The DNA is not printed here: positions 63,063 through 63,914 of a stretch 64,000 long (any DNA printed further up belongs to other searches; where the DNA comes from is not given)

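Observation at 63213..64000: Small NrdG/QueE-like radical-SAM protein translationally coupled to a divergent RNase III-like gene at the end of the defence operon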

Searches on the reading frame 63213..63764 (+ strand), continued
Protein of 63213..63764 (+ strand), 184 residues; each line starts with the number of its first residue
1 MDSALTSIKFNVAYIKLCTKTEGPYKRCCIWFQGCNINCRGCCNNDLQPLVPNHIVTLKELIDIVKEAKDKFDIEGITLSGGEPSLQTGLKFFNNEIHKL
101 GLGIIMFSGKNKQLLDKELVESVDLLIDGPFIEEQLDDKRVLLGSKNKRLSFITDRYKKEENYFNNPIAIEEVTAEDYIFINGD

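Call 45: search_protein_families(library=ncbifam, proteins=[L059:9429-9998:+, P0244, P0245, P0246, P0248, P0252, P0257, P0266, P0271, P0292], max_evalue=1e-8)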
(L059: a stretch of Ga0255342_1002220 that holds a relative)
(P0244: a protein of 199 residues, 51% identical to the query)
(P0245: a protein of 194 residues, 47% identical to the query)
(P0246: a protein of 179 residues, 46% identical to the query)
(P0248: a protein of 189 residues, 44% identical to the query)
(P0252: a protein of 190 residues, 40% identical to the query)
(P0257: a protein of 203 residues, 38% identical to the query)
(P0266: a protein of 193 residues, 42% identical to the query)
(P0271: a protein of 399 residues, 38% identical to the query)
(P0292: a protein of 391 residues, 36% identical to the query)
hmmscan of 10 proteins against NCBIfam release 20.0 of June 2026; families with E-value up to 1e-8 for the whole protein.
L059:9429-9998:+ (190 aa): 9 families
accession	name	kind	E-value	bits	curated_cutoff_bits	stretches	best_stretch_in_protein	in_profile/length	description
TIGR02491.1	NrdG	equivalog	1e-31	109.9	126.1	1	9-146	5-152/154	anaerobic ribonucleoside-triphosphate reductase activating protein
NF008335.0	PRK11121.1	equivalog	4.6e-21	75.2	199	1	15-146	12-152/154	anaerobic ribonucleoside-triphosphate reductase-activating protein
TIGR02493.1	PFLA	equivalog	3.5e-15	56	231.75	1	15-129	11-128/235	pyruvate formate-lyase-activating protein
TIGR02826.1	RNR_activ_nrdG3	equivalog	1e-12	48.1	151.7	1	22-146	18-137/148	anaerobic ribonucleoside-triphosphate reductase activating protein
NF008356.0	PRK11145.1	equivalog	8.6e-11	41.6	375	1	15-144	16-150/246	pyruvate formate lyase 1-activating protein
TIGR02494.1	PFLE_PFLC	subfamily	4.9e-10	39.1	174.35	0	50-113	104-174/293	glycyl-radical enzyme activating protein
TIGR04041.1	activase_YjjW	hypoth_equivalog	1.3e-09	37.9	250.2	0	9-40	7-38/276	YjjW family glycine radical enzyme activase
TIGR02495.1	NrdG2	equivalog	1.8e-09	37.2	131.15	1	23-96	20-94/193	anaerobic ribonucleoside-triphosphate reductase activating protein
TIGR04349.1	rSAM_QueE_gams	hypoth_equivalog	5.6e-09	36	300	1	23-126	23-122/210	7-carboxy-7-deazaguanine synthase QueE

P0244 (199 aa): 7 families
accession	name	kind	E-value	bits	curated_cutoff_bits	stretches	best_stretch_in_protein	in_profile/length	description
TIGR02491.1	NrdG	equivalog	1.2e-17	64.3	126.1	1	24-164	2-152/154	anaerobic ribonucleoside-triphosphate reductase activating protein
TIGR02495.1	NrdG2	equivalog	1.2e-15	57.4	131.15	1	40-120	19-97/193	anaerobic ribonucleoside-triphosphate reductase activating protein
TIGR02493.1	PFLA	equivalog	5.4e-13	48.9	231.75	1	25-167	3-150/235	pyruvate formate-lyase-activating protein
TIGR02826.1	RNR_activ_nrdG3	equivalog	1.1e-11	44.8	151.7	1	41-150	19-126/148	anaerobic ribonucleoside-triphosphate reductase activating protein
TIGR02494.1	PFLE_PFLC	subfamily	1.9e-10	40.5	174.35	0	88-173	126-212/293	glycyl-radical enzyme activating protein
TIGR04041.1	activase_YjjW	hypoth_equivalog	7.3e-10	38.7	250.2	0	31-60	11-40/276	YjjW family glycine radical enzyme activase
NF008335.0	PRK11121.1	equivalog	2.1e-09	37.3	199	1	33-164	12-152/154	anaerobic ribonucleoside-triphosphate reductase-activating protein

P0245 (194 aa): 8 families
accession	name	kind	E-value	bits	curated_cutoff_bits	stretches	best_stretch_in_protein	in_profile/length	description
TIGR02491.1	NrdG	equivalog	6.1e-25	87.9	126.1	1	19-160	2-153/154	anaerobic ribonucleoside-triphosphate reductase activating protein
TIGR02826.1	RNR_activ_nrdG3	equivalog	2e-17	63.4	151.7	1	35-168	18-145/148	anaerobic ribonucleoside-triphosphate reductase activating protein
NF008335.0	PRK11121.1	equivalog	9.3e-17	61.2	199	1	29-160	13-153/154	anaerobic ribonucleoside-triphosphate reductase-activating protein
TIGR02493.1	PFLA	equivalog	2.5e-16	59.8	231.75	1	22-168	5-156/235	pyruvate formate-lyase-activating protein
TIGR02495.1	NrdG2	equivalog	3.2e-15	56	131.15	1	36-131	20-115/193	anaerobic ribonucleoside-triphosphate reductase activating protein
TIGR04041.1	activase_YjjW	hypoth_equivalog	3.6e-10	39.7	250.2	0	63-159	93-188/276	YjjW family glycine radical enzyme activase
TIGR02494.1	PFLE_PFLC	subfamily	1.9e-09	37.2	174.35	0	62-162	103-206/293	glycyl-radical enzyme activating protein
NF008356.0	PRK11145.1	equivalog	3.6e-09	36.3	375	1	23-166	11-159/246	pyruvate formate lyase 1-activating protein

P0246 (179 aa): 6 families
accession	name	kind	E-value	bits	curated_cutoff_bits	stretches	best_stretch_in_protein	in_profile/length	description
TIGR02491.1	NrdG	equivalog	5.5e-20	71.9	126.1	1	6-148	1-153/154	anaerobic ribonucleoside-triphosphate reductase activating protein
TIGR02495.1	NrdG2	equivalog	1.2e-15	57.4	131.15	1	23-115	19-109/193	anaerobic ribonucleoside-triphosphate reductase activating protein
TIGR02826.1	RNR_activ_nrdG3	equivalog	2.5e-15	56.6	151.7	1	22-132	17-125/148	anaerobic ribonucleoside-triphosphate reductase activating protein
TIGR02493.1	PFLA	equivalog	1e-13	51.3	231.75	1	7-124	2-125/235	pyruvate formate-lyase-activating protein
NF008335.0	PRK11121.1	equivalog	9.1e-11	41.7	199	1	17-146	13-151/154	anaerobic ribonucleoside-triphosphate reductase-activating protein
TIGR04041.1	activase_YjjW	hypoth_equivalog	5.7e-10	39.1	250.2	0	16-42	13-39/276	YjjW family glycine radical enzyme activase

P0248 (189 aa): 5 families
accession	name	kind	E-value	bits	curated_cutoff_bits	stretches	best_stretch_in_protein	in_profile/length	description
TIGR02491.1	NrdG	equivalog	4.6e-20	72.1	126.1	1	14-153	4-153/154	anaerobic ribonucleoside-triphosphate reductase activating protein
TIGR02495.1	NrdG2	equivalog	4.7e-14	52.2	131.15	1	28-122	19-111/193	anaerobic ribonucleoside-triphosphate reductase activating protein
TIGR02826.1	RNR_activ_nrdG3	equivalog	8.9e-13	48.3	151.7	1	28-140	18-128/148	anaerobic ribonucleoside-triphosphate reductase activating protein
TIGR02493.1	PFLA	equivalog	2.5e-12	46.7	231.75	1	16-127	6-123/235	pyruvate formate-lyase-activating protein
NF008335.0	PRK11121.1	equivalog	3.7e-09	36.5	199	1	23-153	14-153/154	anaerobic ribonucleoside-triphosphate reductase-activating protein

P0252 (190 aa): 6 families
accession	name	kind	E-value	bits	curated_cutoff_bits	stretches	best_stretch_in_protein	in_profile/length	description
TIGR02491.1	NrdG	equivalog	3.5e-20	72.5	126.1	1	17-150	8-151/154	anaerobic ribonucleoside-triphosphate reductase activating protein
TIGR02495.1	NrdG2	equivalog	3.8e-15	55.7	131.15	1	28-122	20-112/193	anaerobic ribonucleoside-triphosphate reductase activating protein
TIGR02826.1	RNR_activ_nrdG3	equivalog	4.2e-15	55.9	151.7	1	25-153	16-139/148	anaerobic ribonucleoside-triphosphate reductase activating protein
TIGR02493.1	PFLA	equivalog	8.1e-13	48.3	231.75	1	12-126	3-123/235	pyruvate formate-lyase-activating protein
TIGR04041.1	activase_YjjW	hypoth_equivalog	1.6e-11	44.2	250.2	0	11-44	4-37/276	YjjW family glycine radical enzyme activase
NF008335.0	PRK11121.1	equivalog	1.5e-10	41.1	199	1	22-150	14-151/154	anaerobic ribonucleoside-triphosphate reductase-activating protein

P0257 (203 aa): 8 families
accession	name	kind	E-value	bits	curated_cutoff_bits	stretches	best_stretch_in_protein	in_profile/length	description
TIGR02491.1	NrdG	equivalog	1.2e-28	100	126.1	1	15-162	3-152/154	anaerobic ribonucleoside-triphosphate reductase activating protein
TIGR02493.1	PFLA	equivalog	1.1e-18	67.4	231.75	1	19-141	7-127/235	pyruvate formate-lyase-activating protein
NF008335.0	PRK11121.1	equivalog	5.4e-16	58.7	199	1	19-163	8-153/154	anaerobic ribonucleoside-triphosphate reductase-activating protein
TIGR04041.1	activase_YjjW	hypoth_equivalog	5.7e-13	48.9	250.2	0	14-48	4-38/276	YjjW family glycine radical enzyme activase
TIGR02495.1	NrdG2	equivalog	1.3e-12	47.4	131.15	1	28-107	16-93/193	anaerobic ribonucleoside-triphosphate reductase activating protein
NF008356.0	PRK11145.1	equivalog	1.7e-12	47.1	375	1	14-160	7-150/246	pyruvate formate lyase 1-activating protein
TIGR02826.1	RNR_activ_nrdG3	equivalog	1.9e-12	47.3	151.7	1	30-165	18-140/148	anaerobic ribonucleoside-triphosphate reductase activating protein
TIGR02494.1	PFLE_PFLC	subfamily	2.1e-10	40.4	174.35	0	59-108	105-156/293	glycyl-radical enzyme activating protein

P0266 (193 aa): 9 families
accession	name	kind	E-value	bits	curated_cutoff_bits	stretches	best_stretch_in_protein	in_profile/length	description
TIGR02491.1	NrdG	equivalog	2.9e-27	95.5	126.1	1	11-156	4-151/154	anaerobic ribonucleoside-triphosphate reductase activating protein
TIGR02493.1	PFLA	equivalog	1.3e-18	67.3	231.75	1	15-132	8-123/235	pyruvate formate-lyase-activating protein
NF008335.0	PRK11121.1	equivalog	2.1e-16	60.1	199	1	9-157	3-152/154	anaerobic ribonucleoside-triphosphate reductase-activating protein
NF008356.0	PRK11145.1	equivalog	2.3e-13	50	375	1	15-113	13-114/246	pyruvate formate lyase 1-activating protein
TIGR02495.1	NrdG2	equivalog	1.2e-12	47.5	131.15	1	12-101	5-92/193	anaerobic ribonucleoside-triphosphate reductase activating protein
TIGR02826.1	RNR_activ_nrdG3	equivalog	3.7e-12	46.3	151.7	1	20-156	12-136/148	anaerobic ribonucleoside-triphosphate reductase activating protein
TIGR04041.1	activase_YjjW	hypoth_equivalog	1.1e-11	44.6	250.2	0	13-44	8-39/276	YjjW family glycine radical enzyme activase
NF033717.2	HPDL_rSAM_activ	equivalog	4.9e-11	42.4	420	0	13-56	10-53/311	4-hydroxyphenylacetate decarboxylase activase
NF048008.1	SfplDhtActHpfHKleb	equivalog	1.2e-09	37.9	500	0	52-155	106-204/308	(2S)-3-sulfopropanediol dehydratase activating enzyme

P0271 (399 aa): 8 families
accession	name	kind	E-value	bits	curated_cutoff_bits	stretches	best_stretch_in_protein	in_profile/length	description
TIGR02491.1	NrdG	equivalog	1e-30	106.7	126.1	1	20-158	8-151/154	anaerobic ribonucleoside-triphosphate reductase activating protein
NF008335.0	PRK11121.1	equivalog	9.7e-18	64.4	199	1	23-158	12-151/154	anaerobic ribonucleoside-triphosphate reductase-activating protein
TIGR02493.1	PFLA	equivalog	2.5e-17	63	231.75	1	21-145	9-135/235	pyruvate formate-lyase-activating protein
TIGR02826.1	RNR_activ_nrdG3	equivalog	1.1e-16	61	151.7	1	31-161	19-139/148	anaerobic ribonucleoside-triphosphate reductase activating protein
TIGR02494.1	PFLE_PFLC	subfamily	5.8e-11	42.2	174.35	0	60-157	106-201/293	glycyl-radical enzyme activating protein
TIGR04041.1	activase_YjjW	hypoth_equivalog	8.5e-11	41.8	250.2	0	17-48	7-38/276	YjjW family glycine radical enzyme activase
NF008356.0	PRK11145.1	equivalog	2.1e-09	37.1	375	1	22-133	15-127/246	pyruvate formate lyase 1-activating protein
TIGR02495.1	NrdG2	equivalog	2.5e-09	36.7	131.15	1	31-112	20-97/193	anaerobic ribonucleoside-triphosphate reductase activating protein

P0292 (391 aa): 8 families
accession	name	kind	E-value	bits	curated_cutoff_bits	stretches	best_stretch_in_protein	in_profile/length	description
TIGR02491.1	NrdG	equivalog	1.3e-29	103.1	126.1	1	198-337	7-151/154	anaerobic ribonucleoside-triphosphate reductase activating protein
TIGR02493.1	PFLA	equivalog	9.5e-17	61.2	231.75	1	201-313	10-124/235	pyruvate formate-lyase-activating protein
NF008335.0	PRK11121.1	equivalog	2.6e-16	59.7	199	1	203-337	13-151/154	anaerobic ribonucleoside-triphosphate reductase-activating protein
TIGR02826.1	RNR_activ_nrdG3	equivalog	4.5e-15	55.8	151.7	1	213-337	22-136/148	anaerobic ribonucleoside-triphosphate reductase activating protein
NF040592.1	tRNA_mod_ArcS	equivalog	4.3e-14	52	440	1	30-144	288-403/575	archaeosine synthase subunit alpha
NF008356.0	PRK11145.1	equivalog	6.3e-12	45.3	375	1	202-337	16-151/246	pyruvate formate lyase 1-activating protein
TIGR02495.1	NrdG2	equivalog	2.5e-11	43.2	131.15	1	209-291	19-97/193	anaerobic ribonucleoside-triphosphate reductase activating protein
TIGR02494.1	PFLE_PFLC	subfamily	2.3e-09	36.9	174.35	0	236-335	103-200/293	glycyl-radical enzyme activating protein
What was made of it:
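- Closest known: RaSEA, radical-SAM partner of archaeosine synthase ArcS. Same: Relatives of the window protein are fused to an ArcS-like domain (call 45).
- Relatives at 36-38% identity include fusions to an ArcS-like domain (call 45). Relatives of the rSAM at 36-38% identity are fused to an ArcS-like domain (P0292, call 45).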

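Call 51: search_protein_families(library=pfam, proteins=[L001:10558-11055:+, L051:8884-9450:+, L114:6320-9313:+, L114:2849-4957:+, L082:8267-9559:+, L082:7098-8261:+, L084:7808-9073:+, L084:6844-7797:+, L076:4950-6716:+, L133:8800-9606:+], max_evalue=0.01)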
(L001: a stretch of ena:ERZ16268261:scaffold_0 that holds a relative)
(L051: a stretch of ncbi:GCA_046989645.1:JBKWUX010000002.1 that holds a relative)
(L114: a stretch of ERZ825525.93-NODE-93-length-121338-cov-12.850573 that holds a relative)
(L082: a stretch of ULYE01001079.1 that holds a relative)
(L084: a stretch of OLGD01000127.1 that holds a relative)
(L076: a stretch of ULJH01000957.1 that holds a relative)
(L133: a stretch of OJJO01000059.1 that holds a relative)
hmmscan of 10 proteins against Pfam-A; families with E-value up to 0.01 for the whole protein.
L001:10558-11055:+ (166 aa): 2 families
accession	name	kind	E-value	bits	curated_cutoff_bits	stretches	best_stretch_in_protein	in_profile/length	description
PF00636.31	Ribonuclease_3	-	3e-06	28.4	27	1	51-145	1-102/102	Ribonuclease III domain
PF14622.11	Ribonucleas_3_3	-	7.9e-06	26.5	35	1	44-160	16-126/128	Ribonuclease-III-like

L051:8884-9450:+ (189 aa): 2 families
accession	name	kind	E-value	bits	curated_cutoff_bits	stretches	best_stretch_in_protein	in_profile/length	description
PF21762.3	DEDDh_C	-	5.9e-06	27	27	1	87-168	104-185/188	DNA polymerase III subunit epsilon-like, C-terminal domain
PF00929.31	RNase_T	-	4.4e-05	24.5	24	1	18-166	15-162/164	Exonuclease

L114:6320-9313:+ (998 aa): 8 families
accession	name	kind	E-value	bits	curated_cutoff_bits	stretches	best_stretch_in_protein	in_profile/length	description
PF00580.27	UvrD-helicase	-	1.2e-39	137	23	1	233-693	2-270/271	UvrD/REP helicase N-terminal domain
PF01396.24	Zn_ribbon_Top1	-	4.1e-24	84.5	32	2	953-986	2-35/39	Topoisomerase DNA binding C4 zinc finger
PF13245.12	AAA_19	-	3.7e-17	63.2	25.1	1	236-678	1-133/134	AAA domain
PF13361.12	UvrD_C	-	6.6e-12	46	25.6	1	406-876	147-346/350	UvrD-like helicase C-terminal domain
PF13538.12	UvrD_C_2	-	3.8e-07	30.3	27.4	0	854-875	30-51/52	UvrD-like helicase C-terminal domain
PF13604.12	AAA_30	-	4.7e-06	26.9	27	0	232-301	2-71/191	AAA domain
PF01443.25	Viral_helicase1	-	0.0021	18.4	21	0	841-874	191-225/228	Viral superfamily 1 RNA helicase core domain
PF05367.17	Phage_endo_I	-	0.004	17.2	29.1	0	411-465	16-69/149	Phage endonuclease I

L114:2849-4957:+ (703 aa): 37 families (the best 25 are shown)
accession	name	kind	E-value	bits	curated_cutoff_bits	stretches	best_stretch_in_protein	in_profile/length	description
PF07724.20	AAA_2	-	2.3e-71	239.6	27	1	447-606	1-166/166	AAA domain (Cdc48 subfamily)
PF17871.7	AAA_lid_9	-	9e-35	119.2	22.8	1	194-295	1-102/104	AAA lid domain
PF00004.35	AAA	-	2.2e-25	90.1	21.2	2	55-188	2-126/131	ATPase family associated with various cellular activities (AAA)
PF10431.15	ClpB_D2-small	-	8e-22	77.5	21.9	1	612-687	1-76/81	C-terminal, D2-small domain, of ClpB protein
PF07728.20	AAA_5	-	2.8e-19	69.9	22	1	452-575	2-126/139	AAA domain (dynein-related subfamily)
PF13191.12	AAA_16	-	1.6e-10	42.2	32.6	1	32-87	2-63/167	AAA ATPase domain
PF13401.12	AAA_22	-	1.7e-10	41.7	27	1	452-547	8-110/130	AAA domain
PF13173.12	AAA_14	-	1.4e-07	32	27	0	55-139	6-78/129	AAA domain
PF12775.13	AAA_7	-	3.7e-07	30.3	25.8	1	451-498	35-82/181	P-loop containing dynein motor region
PF20720.3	nSTAND3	-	1e-06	29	27.2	0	49-79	15-45/155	Novel STAND NTPase 3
PF20030.5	bpMoxR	-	1.1e-06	28.3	27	0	452-551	34-127/205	MoxR domain in the MoxR-vWA-beta-propeller ternary systems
PF05621.17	TniB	-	1.3e-06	28.5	22.4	1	73-191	70-185/189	Bacterial TniB protein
PF13238.12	AAA_18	-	3.1e-06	28.1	29.4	0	455-482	4-29/128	AAA domain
PF01637.24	ATPase_2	-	1.9e-05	25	33.2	0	35-75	4-44/225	ATPase domain predominantly from Archaea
PF00158.32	Sigma54_activat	-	4.5e-05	23.6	20.2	1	451-552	24-124/168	Sigma-54 interaction domain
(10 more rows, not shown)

L082:8267-9559:+ (431 aa): 4 families
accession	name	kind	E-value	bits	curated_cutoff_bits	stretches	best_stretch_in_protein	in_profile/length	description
PF04055.27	Radical_SAM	-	7e-24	85.3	29.5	1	138-308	3-166/166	Radical SAM superfamily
PF00919.26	UPF0004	-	4.3e-23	81.6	27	1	3-96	1-97/98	Uncharacterized protein family UPF0004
PF18693.7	TRAM_2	-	7.3e-13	48.9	27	1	364-428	1-62/63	TRAM domain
PF16575.11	CLP1_P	-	0.0095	16.2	26.6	0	38-90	102-151/188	mRNA cleavage and polyadenylation factor CLP1 P-loop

L082:7098-8261:+ (388 aa): 2 families
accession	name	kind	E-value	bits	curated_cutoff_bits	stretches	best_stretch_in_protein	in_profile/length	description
PF00288.32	GHMP_kinases_N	-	8.6e-13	48.8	22.3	1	94-182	2-87/87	GHMP kinases N terminal domain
PF10509.15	GalKase_gal_bdg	-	1.9e-08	34.2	23.1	1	11-57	3-48/49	Galactokinase galactose-binding signature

L084:7808-9073:+ (422 aa): 0 families

L084:6844-7797:+ (318 aa): 1 family
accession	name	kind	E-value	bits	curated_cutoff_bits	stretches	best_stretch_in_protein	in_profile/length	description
PF11185.13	DUF2971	-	2.3e-06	29.3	22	1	186-273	1-89/89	Protein of unknown function (DUF2971)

L076:4950-6716:+ (589 aa): 1 family
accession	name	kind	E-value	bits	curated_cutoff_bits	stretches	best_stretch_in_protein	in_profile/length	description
PF02386.22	TrkH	-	1.2e-32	113.5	27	2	70-248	24-214/502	Cation transport protein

L133:8800-9606:+ (269 aa): 11 families
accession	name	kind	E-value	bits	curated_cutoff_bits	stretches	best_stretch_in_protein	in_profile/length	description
PF13561.12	adh_short_C2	-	9.1e-55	186.2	27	1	32-259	3-235/236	Enoyl-(Acyl carrier protein) reductase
PF00106.31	adh_short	-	1.8e-53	181.4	26.6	1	24-215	1-189/195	short chain dehydrogenase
PF08659.16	KR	-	1.7e-09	38.3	22.6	1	26-180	3-154/180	KR domain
PF01370.27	Epimerase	-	3.2e-05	23.9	20.9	1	26-190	1-157/240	NAD dependent epimerase/dehydratase family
PF00899.27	ThiF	-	0.00066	19.3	28.1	0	27-55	25-52/238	ThiF family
PF07992.20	Pyr_redox_2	-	0.0022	17.9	26.1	1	11-67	130-185/291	Pyridine nucleotide-disulphide oxidoreductase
PF02737.24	3HCDH_N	-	0.0025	18.2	22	1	31-93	6-66/180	3-hydroxyacyl-CoA dehydrogenase, NAD binding domain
PF02719.21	Polysacc_synt_2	-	0.0047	16.6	20.2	1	26-149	1-119/293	Polysaccharide biosynthesis protein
PF00070.33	Pyr_redox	-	0.0056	17.6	22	0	31-62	6-44/82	Pyridine nucleotide-disulphide oxidoreductase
PF03486.20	HI0933_like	-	0.008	16.1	50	0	24-65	2-41/244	HI0933-like protein Rossmann domain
PF16363.11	GDP_Man_Dehyd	-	0.0094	15.9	27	0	27-113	1-88/332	GDP-mannose 4,6 dehydratase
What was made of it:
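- On RNase III domain superfamily (PF00636): 28.4 bits against a gathering score of 27 (call 51).
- Closest known: Bacterial RNase III. Same: RNase III nuclease domain (PF00636 28.4 bits against a gathering score of 27, call 51).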

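Call 52: predict_structure(alignment_id=A1)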
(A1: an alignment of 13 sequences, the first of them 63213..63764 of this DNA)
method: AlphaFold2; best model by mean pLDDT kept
length: 184 residues; sequences in the alignment: 13
mean_pLDDT: 64.1   pTM: 0.67
mean pLDDT of the five models: 64.1, 60.7, 58.6, 58.3, 58.0
residues with pLDDT >= 90: 22; 70-90: 62; 50-70: 39; < 50: 61
segments of 3 or more residues with pLDDT < 50: 36-50, 130-154, 166-184
pLDDT, mean of each block of 10 residues (from residue 1): 71 73 69 56 44 75 93 87 77 93 80 73 69 42 36 55 48 28 28
secondary structure, 60 per line:
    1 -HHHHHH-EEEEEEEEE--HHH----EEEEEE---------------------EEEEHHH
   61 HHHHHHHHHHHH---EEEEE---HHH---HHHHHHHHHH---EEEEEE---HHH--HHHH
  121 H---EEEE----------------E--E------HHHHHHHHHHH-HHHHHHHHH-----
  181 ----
elements in order: H2-7 E9-17 E27-32 E54-57 H58-72 E76-80 H90-99 E103-108 H117-121 E125-128 H155-165 H167-175
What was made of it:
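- The rSAM model is of modest confidence (pLDDT 64, call 52).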
